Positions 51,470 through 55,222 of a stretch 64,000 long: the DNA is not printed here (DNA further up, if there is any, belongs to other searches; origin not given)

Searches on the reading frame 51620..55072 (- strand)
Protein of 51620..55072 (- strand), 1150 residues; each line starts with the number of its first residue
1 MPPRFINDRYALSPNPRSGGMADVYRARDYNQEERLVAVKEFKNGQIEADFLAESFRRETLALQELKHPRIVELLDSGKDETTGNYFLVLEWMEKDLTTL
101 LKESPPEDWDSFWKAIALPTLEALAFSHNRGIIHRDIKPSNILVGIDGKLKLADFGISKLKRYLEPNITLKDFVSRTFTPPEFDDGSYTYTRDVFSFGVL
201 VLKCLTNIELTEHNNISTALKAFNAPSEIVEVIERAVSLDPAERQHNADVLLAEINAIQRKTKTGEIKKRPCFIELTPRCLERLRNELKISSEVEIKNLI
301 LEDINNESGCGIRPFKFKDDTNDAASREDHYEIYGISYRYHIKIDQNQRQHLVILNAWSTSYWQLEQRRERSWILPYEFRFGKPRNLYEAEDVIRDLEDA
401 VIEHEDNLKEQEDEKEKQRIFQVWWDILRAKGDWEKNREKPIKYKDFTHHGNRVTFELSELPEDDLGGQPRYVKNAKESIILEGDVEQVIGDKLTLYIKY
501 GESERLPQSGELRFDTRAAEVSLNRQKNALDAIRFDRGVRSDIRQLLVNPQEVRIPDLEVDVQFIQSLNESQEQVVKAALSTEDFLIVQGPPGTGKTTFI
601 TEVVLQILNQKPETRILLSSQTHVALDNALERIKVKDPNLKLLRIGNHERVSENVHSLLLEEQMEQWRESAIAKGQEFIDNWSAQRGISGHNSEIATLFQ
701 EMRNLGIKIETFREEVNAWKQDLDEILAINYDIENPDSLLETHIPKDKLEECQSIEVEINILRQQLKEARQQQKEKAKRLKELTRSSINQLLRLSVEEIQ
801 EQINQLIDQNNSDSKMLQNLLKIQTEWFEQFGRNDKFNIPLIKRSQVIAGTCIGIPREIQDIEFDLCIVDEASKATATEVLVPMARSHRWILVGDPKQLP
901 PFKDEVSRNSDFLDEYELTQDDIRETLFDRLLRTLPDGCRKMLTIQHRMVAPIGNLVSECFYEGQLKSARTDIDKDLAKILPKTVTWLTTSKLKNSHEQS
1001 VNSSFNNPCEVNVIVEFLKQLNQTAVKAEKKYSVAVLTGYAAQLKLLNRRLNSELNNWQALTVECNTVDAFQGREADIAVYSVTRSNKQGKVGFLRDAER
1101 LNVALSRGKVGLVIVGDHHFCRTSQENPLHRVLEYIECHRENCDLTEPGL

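Call 4: search_protein_families(library=pfam, proteins=[window:51620-55072:-], max_evalue=0.1)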
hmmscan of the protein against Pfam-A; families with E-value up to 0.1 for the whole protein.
window:51620-55072:- (1150 aa): 33 families (the best 25 are shown)
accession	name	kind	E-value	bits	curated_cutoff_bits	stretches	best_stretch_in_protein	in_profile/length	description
PF13087.12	AAA_12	-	3.6e-46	157.7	27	1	924-1118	2-194/195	AAA domain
PF13086.12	AAA_11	-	1.5e-45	156.4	27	1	568-902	2-253/257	AAA domain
PF00069.31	Pkinase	-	4e-35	121.9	31.7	1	18-233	9-220/263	Protein kinase domain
PF07714.23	PK_Tyr_Ser-Thr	-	2.9e-22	79.7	23.1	1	19-211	10-204/258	Protein tyrosine and serine/threonine kinase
PF13245.12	AAA_19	-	6e-12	46.3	25.1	1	572-901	1-131/134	AAA domain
PF13604.12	AAA_30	-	1.2e-11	45.1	27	1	568-632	2-65/191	AAA domain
PF01443.25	Viral_helicase1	-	1.7e-10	41.6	21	1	860-903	56-101/228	Viral superfamily 1 RNA helicase core domain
PF02562.22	PhoH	-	4.7e-06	26.7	27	1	565-620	2-56/205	PhoH-like protein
PF00580.27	UvrD-helicase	-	7.4e-06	26.3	23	1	568-835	1-186/271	UvrD/REP helicase N-terminal domain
PF13481.12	AAA_25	-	3e-05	24.2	27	1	551-612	3-62/195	AAA domain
PF00270.35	DEAD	-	0.00011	22.4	26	1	570-634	2-66/167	DEAD/DEAH box helicase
PF25199.1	nSTAND_NTPase5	-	0.00048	20.4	34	1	579-659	37-116/145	Novel STAND NTPase 5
PF20720.3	nSTAND3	-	0.00055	20.1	27.2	1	576-613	10-47/155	Novel STAND NTPase 3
PF24883.2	NPHP3_N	-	0.00089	19.9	24.8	1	577-610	16-49/164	Nephrocystin 3, N-terminal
PF00437.27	T2SSE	-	0.0022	17.1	24.9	1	558-614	117-171/370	Type II/IV secretion system protein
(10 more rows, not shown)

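Call 5: search_protein_families(library=padloc, proteins=[window:51620-55072:-], max_evalue=0.01)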
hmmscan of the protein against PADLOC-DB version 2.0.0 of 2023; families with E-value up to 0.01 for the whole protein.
window:51620-55072:- (1150 aa): 48 families (the best 25 are shown)
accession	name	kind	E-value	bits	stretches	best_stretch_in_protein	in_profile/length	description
PDLC03920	MkoA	-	1.1e-270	899.5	1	4-1145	5-1107/1112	-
PDLC03921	MkoA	-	1e-152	508.7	2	323-1142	750-1592/1607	-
PDLC04042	PD-T4-6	-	6.5e-42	142.2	1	3-263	4-277/292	-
PDLC04138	mad6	-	6.6e-41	138.9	1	18-215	61-260/659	mads_6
PDLC04061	PD-T4-6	-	3.5e-37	127.1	1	6-261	14-286/510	-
PDLC03924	MkoC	-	2.3e-35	120.1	3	958-1133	788-960/1136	-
PDLC04057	PD-T4-6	-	5.6e-35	119.2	1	5-266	5-278/443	-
PDLC04053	PD-T4-6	-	1.6e-34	117.8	1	9-265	10-278/311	-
PDLC04060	PD-T4-6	-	3.5e-34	116.6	1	4-263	4-274/486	-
PDLC04054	PD-T4-6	-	5e-33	113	1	17-269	19-284/347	-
PDLC04048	PD-T4-6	-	1.2e-31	108.3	1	5-226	7-228/354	-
PDLC04047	PD-T4-6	-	3.2e-31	106.6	1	8-225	10-227/327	-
PDLC04044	PD-T4-6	-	1.1e-30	105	1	6-273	30-308/372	-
PDLC04043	PD-T4-6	-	1.2e-29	101.7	1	8-212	15-218/452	-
PDLC04052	PD-T4-6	-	4e-28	96.9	1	3-199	4-204/496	-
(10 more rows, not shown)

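Call 6: search_protein_families(library=ncbifam, proteins=[window:51620-55072:-], max_evalue=1)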
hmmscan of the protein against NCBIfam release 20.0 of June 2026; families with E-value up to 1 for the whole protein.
window:51620-55072:- (1150 aa): 29 families (the best 25 are shown)
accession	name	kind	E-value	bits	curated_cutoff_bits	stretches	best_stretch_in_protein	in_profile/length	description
TIGR00376.1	TIGR00376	hypoth_equivalog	1e-80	272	348.9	2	758-1139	259-630/639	IGHMBP2 family helicase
NF040671.1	PLuB_AAA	exception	1.4e-51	175.1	999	2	857-1133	956-1244/1256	PLuB system helicase-like protein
NF033483.0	PknB_PASTA_kin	equivalog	1.2e-39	136.8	450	1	3-262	2-272/563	Stk1 family PASTA domain-containing Ser/Thr kinase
NF047741.1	antiphage_MADS6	equivalog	1.1e-29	103.4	460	2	116-293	304-496/612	methylation-associated defense system protein kinase MAD6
TIGR03903.1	TOMM_kin_cyc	equivalog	6.3e-22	77.3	705.75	1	36-212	5-190/1267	TOMM system kinase/cyclase fusion protein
NF052427.1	StpK7MSMEG_1200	equivalog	1.3e-17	63.5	900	1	17-207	16-205/601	serine/threonine protein kinase StpK7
NF038150.1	lanthi_synth_IV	equivalog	5.6e-17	61.3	650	1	4-261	185-459/851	class IV lanthionine synthetase LanL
NF058533.1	antiphage_ProA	equivalog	7.2e-12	43.6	1500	2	862-1111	1302-1553/1903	anti-phage protein ProA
NF009651.0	PRK13184.1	equivalog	6.5e-11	40.9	839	1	18-163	12-165/932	serine/threonine-protein kinase PknD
TIGR01447.1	recD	equivalog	5.3e-09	35.2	310.15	2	563-622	142-205/597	exodeoxyribonuclease V subunit alpha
NF042953.1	Hhe_antiphage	equivalog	7e-09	33.6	2000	2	861-911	1279-1331/1797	DUF4011 domain-containing anti-phage protein Hhe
TIGR01448.2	helicase_RecD2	equivalog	1.3e-08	33.5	500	2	563-619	312-365/713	SF1B family DNA helicase RecD2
NF033442.0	BREX_PglW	equivalog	6.5e-08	30.7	990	1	53-160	552-662/1391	BREX system serine/threonine kinase PglW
NF038151.1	lanthi_synth_III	equivalog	1.5e-07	30.2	575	1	24-231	236-456/833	class III lanthionine synthetase LanKC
NF043056.1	T4SS_LegK1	equivalog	2e-06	26.7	550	1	129-200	207-279/516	Dot/Icm T4SS effector kinase LegK1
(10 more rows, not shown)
